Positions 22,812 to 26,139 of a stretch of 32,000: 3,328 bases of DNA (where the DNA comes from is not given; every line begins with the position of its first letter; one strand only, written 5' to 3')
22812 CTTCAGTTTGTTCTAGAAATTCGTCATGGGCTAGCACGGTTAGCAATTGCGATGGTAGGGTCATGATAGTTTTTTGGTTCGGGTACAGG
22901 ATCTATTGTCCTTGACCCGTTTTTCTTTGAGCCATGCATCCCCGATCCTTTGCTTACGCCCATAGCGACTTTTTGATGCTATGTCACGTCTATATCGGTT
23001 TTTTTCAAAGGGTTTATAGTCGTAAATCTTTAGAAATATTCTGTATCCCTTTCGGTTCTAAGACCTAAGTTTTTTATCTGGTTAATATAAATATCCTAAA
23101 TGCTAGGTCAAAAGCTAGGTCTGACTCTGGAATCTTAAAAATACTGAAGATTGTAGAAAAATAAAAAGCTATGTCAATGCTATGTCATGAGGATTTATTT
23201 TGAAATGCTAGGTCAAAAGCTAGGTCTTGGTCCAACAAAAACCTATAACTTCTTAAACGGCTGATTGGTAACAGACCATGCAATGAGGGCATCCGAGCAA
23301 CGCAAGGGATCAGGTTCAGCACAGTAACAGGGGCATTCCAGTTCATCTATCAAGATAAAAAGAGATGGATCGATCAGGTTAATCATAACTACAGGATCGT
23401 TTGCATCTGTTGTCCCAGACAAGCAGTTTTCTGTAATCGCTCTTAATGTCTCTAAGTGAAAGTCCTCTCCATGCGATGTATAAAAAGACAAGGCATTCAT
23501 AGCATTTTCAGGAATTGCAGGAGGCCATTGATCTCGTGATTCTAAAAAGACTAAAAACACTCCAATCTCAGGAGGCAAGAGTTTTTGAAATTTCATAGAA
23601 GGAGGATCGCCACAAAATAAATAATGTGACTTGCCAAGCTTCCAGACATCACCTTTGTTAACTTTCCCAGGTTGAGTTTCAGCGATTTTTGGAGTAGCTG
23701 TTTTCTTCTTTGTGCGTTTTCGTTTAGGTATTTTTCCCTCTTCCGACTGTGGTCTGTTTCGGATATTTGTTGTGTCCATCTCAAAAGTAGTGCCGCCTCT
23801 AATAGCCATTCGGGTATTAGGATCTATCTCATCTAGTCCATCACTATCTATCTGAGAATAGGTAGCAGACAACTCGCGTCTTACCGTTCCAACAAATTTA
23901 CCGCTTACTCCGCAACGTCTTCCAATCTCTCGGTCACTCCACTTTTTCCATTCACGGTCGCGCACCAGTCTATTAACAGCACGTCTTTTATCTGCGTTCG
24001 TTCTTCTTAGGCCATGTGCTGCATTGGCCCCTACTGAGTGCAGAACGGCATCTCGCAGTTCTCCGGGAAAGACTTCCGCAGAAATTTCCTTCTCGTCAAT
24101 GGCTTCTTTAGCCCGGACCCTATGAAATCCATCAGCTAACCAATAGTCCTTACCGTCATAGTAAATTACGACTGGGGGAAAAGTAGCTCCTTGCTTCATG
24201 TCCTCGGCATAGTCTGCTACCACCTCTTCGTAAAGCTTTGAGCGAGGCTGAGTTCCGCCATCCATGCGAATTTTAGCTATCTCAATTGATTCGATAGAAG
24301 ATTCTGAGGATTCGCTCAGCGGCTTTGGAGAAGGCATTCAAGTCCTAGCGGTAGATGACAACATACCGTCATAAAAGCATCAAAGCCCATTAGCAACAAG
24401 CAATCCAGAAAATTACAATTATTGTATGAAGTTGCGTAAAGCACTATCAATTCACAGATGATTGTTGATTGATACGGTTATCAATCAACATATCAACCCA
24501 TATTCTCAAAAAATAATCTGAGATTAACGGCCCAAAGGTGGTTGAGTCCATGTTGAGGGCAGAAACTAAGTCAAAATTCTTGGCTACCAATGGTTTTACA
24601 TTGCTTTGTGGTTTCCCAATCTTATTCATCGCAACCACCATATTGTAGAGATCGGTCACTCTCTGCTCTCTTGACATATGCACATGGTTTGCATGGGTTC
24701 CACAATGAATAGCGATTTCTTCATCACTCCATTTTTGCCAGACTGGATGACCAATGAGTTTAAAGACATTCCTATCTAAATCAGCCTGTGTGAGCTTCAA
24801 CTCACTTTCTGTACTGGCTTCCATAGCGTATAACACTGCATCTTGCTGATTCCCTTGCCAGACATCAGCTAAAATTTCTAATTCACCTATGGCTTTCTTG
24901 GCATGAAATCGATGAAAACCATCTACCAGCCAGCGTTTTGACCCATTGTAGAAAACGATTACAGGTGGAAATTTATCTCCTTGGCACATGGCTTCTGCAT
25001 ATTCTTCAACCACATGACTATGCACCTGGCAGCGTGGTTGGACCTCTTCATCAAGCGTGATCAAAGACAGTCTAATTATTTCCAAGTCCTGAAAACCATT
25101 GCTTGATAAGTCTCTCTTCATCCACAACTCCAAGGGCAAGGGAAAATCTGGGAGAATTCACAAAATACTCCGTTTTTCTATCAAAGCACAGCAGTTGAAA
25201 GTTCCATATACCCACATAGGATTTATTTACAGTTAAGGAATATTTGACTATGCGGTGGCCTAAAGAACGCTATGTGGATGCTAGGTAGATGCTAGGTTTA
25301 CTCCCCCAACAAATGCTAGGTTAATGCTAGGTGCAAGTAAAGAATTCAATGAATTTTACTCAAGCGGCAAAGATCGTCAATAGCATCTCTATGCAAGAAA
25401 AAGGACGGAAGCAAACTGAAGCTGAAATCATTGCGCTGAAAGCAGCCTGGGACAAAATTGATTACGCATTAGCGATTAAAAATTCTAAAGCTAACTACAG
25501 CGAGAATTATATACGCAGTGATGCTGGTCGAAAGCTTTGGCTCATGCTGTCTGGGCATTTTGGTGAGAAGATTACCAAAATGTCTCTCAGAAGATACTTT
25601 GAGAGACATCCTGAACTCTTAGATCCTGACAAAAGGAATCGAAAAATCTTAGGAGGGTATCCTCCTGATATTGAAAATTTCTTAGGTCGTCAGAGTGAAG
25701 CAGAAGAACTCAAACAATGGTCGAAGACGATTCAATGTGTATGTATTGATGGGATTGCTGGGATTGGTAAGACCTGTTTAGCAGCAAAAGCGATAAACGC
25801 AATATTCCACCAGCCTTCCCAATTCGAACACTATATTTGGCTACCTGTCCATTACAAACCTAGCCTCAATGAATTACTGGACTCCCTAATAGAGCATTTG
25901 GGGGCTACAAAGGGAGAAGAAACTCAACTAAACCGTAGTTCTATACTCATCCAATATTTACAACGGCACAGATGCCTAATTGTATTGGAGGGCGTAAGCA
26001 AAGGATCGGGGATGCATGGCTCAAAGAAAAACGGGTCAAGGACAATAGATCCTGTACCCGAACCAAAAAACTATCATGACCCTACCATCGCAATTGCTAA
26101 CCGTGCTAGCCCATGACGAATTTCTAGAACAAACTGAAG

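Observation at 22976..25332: Two tandem ParB/Srx-fold paralogues bracketed by arrays of the CTAG-containing 9-mer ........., with no ParA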

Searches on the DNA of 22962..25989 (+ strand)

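Call 12: search_dna_similar(query=window:22962-25989:+, collection=plasmids, mode=near, max_rows=30)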
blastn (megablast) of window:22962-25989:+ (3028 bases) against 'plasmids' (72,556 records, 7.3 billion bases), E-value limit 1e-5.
Records with a match: 2; places in all: 2; records where one place covers at least 80% of the query: 1.
Best place of each record, by identity: >=99% 1; 60-80% 1.
By first word of the organism name: Acaryochloris 2.
By predicted mobility (MOB-suite, as given by PLSDB): non-mobilizable 2.
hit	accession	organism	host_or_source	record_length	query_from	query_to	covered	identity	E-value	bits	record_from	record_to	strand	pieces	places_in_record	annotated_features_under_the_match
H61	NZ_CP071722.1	Acaryochloris sp. 'Moss Beach'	culture,intertidal zone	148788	1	3028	100%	99.3%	0e+0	5486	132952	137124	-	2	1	ParB N-terminal domain-containing protein | IS630 family transposase | ParB/Srx family N-terminal domain-containing protein | NB-ARC domain-containing protein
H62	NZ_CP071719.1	Acaryochloris sp. 'Moss Beach'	culture,intertidal zone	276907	300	2938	60%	75.8%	0e+0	888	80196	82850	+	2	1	ParB N-terminal domain-containing protein (x2) | NB-ARC domain-containing protein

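Call 13: get_annotated_region(hit=H61, flank=8000)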
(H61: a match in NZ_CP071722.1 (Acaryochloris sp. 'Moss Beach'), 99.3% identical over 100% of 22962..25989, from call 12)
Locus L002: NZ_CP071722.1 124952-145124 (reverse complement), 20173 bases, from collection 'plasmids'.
description: Acaryochloris sp. 'Moss Beach' plasmid pMB05, complete sequence
organism: Acaryochloris sp. 'Moss Beach' (NCBI taxid 2740837)
taxonomy: Bacteria; Cyanobacteriota; Cyanophyceae; Acaryochloridales; Acaryochloridaceae; Acaryochloris; Acaryochloris sp. 'Moss Beach'
host: -; source: culture,intertidal zone; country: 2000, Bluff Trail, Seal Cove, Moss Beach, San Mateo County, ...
typing (MOB-suite, as given by PLSDB): non-mobilizable
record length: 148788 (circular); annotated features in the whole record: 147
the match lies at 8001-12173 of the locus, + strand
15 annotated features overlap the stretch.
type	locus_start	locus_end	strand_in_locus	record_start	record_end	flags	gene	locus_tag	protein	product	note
CDS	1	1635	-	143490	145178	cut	-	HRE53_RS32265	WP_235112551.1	sigma-70 family RNA polymerase sigma factor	GO:0006352 - DNA-templated transcription initiation [Evidence IEA]; GO:0006355 - regulation of DNA-templated ...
CDS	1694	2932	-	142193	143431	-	-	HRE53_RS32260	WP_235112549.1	hypothetical protein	-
CDS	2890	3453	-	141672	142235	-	-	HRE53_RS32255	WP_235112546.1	hypothetical protein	-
CDS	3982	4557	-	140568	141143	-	-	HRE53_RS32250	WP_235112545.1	hypothetical protein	-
CDS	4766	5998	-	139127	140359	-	-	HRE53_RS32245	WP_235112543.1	hypothetical protein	-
CDS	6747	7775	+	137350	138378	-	-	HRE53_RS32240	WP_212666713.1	hypothetical protein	-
CDS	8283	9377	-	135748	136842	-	-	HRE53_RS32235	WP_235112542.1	ParB N-terminal domain-containing protein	-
CDS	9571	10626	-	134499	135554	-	-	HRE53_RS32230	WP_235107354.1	IS630 family transposase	-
CDS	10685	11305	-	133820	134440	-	-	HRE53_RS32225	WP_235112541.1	ParB/Srx family N-terminal domain-containing protein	-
CDS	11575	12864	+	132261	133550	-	-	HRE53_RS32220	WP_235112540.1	NB-ARC domain-containing protein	-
CDS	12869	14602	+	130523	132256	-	-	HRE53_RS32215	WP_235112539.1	serine/threonine-protein kinase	-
CDS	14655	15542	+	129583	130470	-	-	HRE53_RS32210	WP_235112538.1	tetratricopeptide repeat protein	-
CDS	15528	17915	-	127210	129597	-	-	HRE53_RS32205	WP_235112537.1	CHAT domain-containing protein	-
CDS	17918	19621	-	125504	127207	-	-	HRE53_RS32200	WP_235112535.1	ShlB/FhaC/HecB family hemolysin secretion/activation protein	-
CDS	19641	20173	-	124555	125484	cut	-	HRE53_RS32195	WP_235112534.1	hypothetical protein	-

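Call 14: get_annotated_region(hit=H62, flank=6000)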
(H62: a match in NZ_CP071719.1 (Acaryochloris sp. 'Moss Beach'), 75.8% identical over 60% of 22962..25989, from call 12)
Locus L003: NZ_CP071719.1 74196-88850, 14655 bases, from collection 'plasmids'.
description: Acaryochloris sp. 'Moss Beach' plasmid pMB02, complete sequence
organism: Acaryochloris sp. 'Moss Beach' (NCBI taxid 2740837)
taxonomy: Bacteria; Cyanobacteriota; Cyanophyceae; Acaryochloridales; Acaryochloridaceae; Acaryochloris; Acaryochloris sp. 'Moss Beach'
host: -; source: culture,intertidal zone; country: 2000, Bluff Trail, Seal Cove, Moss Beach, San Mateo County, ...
typing (MOB-suite, as given by PLSDB): non-mobilizable; replicon rep_cluster_1522
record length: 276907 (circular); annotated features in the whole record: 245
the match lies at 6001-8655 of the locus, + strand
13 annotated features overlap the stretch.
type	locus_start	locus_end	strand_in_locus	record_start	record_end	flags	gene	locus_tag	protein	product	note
CDS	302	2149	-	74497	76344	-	-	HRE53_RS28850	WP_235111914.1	hypothetical protein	-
CDS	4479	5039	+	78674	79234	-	-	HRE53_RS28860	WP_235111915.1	DUF6431 domain-containing protein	-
CDS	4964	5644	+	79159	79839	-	-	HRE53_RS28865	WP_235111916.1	hypothetical protein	-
CDS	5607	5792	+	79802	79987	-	-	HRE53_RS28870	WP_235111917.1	hypothetical protein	-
CDS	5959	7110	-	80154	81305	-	-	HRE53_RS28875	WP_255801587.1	ParB N-terminal domain-containing protein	-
CDS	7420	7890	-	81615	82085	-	-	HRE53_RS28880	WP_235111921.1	ParB N-terminal domain-containing protein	-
CDS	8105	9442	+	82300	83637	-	-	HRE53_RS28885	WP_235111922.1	NB-ARC domain-containing protein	-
CDS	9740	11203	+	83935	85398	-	-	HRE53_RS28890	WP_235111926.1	serine/threonine-protein kinase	-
CDS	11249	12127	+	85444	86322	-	-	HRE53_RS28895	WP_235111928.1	hypothetical protein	-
CDS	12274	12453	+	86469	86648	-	-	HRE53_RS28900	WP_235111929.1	hypothetical protein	-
CDS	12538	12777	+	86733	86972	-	-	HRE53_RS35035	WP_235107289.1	transposase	-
CDS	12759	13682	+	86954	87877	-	-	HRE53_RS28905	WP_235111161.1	IS4 family transposase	-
CDS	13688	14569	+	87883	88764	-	-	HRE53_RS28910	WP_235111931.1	hypothetical protein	-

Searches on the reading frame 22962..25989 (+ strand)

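Call 105: search_protein_families(library=padloc, proteins=[L002:11533-12864:+, L002:15528-17915:-], max_evalue=0.001)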
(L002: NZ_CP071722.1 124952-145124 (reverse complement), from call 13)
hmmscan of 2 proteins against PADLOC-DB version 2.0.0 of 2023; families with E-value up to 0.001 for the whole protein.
L002:11533-12864:+ (443 aa): 1 family
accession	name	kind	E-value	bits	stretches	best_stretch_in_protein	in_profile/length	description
PDLC04984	PDC-S27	-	3e-07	27.6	1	109-353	2-255/474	-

L002:15528-17915:- (795 aa): 0 families

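Call 106: search_protein_families(library=pfam, proteins=[L002:11533-12864:+, L002:6747-7775:+], max_evalue=0.01)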
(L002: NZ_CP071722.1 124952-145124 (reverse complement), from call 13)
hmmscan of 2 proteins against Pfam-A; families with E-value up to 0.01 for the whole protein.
L002:11533-12864:+ (443 aa): 10 families
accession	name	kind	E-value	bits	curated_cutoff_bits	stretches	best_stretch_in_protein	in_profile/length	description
PF00931.28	NB-ARC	-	2.8e-14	53.4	23.5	1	121-216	12-109/248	NB-ARC domain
PF05729.18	NACHT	-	9.5e-11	42.2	26.7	1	130-285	2-162/167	NACHT domain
PF13401.12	AAA_22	-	8.5e-07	29.8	27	1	129-228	6-102/130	AAA domain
PF20703.3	nSTAND1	-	3.3e-05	24.1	27.1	1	107-295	12-208/379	Novel STAND NTPase 1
PF09848.15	SLFN-g3_helicase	-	0.00024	20.9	24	1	129-239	2-113/354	Schlafen group 3, DNA/RNA helicase domain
PF13191.12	AAA_16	-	0.00025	22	32.6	1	111-217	2-142/167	AAA ATPase domain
PF14516.12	AAA_35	-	0.00027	20.3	27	1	169-354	91-281/331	AAA-like domain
PF24883.2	NPHP3_N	-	0.00058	20.5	24.8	0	118-160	9-54/164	Nephrocystin 3, N-terminal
PF04851.21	ResIII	-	0.0061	16.9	22.5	0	123-157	18-52/164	Type III restriction enzyme, res subunit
PF14629.12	ORC4_C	-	0.0087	15.9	25.3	0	335-397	37-98/216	Origin recognition complex (ORC) subunit 4 C-terminus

L002:6747-7775:+ (342 aa): 0 families
